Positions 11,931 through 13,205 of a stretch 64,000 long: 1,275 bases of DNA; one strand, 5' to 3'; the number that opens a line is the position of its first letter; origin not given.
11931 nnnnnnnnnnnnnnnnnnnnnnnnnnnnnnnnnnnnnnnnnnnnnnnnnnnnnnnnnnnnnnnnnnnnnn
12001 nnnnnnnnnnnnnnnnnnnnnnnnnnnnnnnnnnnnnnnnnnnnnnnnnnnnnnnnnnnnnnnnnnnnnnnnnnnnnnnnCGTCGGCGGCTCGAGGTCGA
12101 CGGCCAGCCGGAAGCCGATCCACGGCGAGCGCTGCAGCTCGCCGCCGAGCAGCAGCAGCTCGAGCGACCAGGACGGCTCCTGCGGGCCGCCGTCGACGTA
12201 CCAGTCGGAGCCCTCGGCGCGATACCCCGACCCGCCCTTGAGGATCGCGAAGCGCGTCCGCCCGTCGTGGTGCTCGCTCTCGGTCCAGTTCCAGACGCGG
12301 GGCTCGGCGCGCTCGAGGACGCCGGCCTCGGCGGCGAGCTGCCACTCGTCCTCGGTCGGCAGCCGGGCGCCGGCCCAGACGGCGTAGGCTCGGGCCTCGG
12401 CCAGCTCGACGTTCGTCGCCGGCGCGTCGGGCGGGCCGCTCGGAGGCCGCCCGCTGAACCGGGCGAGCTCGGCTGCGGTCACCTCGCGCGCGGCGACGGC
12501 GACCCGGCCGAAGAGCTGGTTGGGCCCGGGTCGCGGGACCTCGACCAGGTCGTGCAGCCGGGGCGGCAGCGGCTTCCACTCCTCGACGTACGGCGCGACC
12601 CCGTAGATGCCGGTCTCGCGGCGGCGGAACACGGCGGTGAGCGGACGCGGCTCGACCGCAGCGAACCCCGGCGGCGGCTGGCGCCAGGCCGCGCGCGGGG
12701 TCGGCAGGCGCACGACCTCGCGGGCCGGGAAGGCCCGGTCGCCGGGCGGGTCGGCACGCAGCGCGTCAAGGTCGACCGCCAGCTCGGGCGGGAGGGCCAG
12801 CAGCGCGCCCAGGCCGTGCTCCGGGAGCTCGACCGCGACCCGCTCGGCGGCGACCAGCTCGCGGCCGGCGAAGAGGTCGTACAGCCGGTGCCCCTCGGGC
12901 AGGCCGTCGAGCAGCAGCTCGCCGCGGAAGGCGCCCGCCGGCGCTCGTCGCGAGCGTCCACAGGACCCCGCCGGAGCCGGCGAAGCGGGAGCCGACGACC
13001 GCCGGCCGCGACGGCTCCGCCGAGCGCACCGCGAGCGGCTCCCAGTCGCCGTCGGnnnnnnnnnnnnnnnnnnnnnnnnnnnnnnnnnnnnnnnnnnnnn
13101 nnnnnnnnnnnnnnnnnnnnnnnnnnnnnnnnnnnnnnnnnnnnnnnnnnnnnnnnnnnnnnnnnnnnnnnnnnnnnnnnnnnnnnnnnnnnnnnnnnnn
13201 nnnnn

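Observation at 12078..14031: Unusual fusion: hydrolase-like N-terminal domain of unassigned family joined to a C-terminal FGE-sulfatase (SUMF1/EgtB-like) domain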

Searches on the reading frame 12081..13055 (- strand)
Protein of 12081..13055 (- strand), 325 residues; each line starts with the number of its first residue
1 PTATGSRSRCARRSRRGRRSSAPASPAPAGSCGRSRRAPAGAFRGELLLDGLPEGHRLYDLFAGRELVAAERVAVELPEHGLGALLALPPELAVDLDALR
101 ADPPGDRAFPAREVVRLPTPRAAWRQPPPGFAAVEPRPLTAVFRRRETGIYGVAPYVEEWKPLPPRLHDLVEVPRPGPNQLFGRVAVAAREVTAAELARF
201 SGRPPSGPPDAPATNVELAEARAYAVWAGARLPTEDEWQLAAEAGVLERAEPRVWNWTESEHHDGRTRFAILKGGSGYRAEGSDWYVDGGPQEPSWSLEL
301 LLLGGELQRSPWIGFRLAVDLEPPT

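Call 5: search_protein_families(library=ncbifam, proteins=[window:12081-13055:-], max_evalue=0.1)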
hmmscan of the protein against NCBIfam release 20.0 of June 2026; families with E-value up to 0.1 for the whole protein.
window:12081-13055:- (325 aa): 2 families
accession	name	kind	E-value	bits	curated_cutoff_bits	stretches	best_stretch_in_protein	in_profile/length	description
NF041186.1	SenA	equivalog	1.6e-12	47.6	420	1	208-262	268-322/382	selenoneine synthase SenA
TIGR03440.2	egtB_TIGR03440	equivalog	7.9e-08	31.8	360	1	208-249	271-312/413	ergothioneine biosynthesis protein EgtB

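Call 6: search_protein_families(library=pfam, proteins=[window:12081-13055:-], max_evalue=1)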
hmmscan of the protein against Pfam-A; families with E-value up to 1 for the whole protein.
window:12081-13055:- (325 aa): 1 family
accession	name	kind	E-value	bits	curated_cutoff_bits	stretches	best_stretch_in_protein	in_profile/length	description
PF03781.23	FGE-sulfatase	-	1.1e-11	45.3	23.3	1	198-262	76-138/255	Sulfatase-modifying factor enzyme 1-like domain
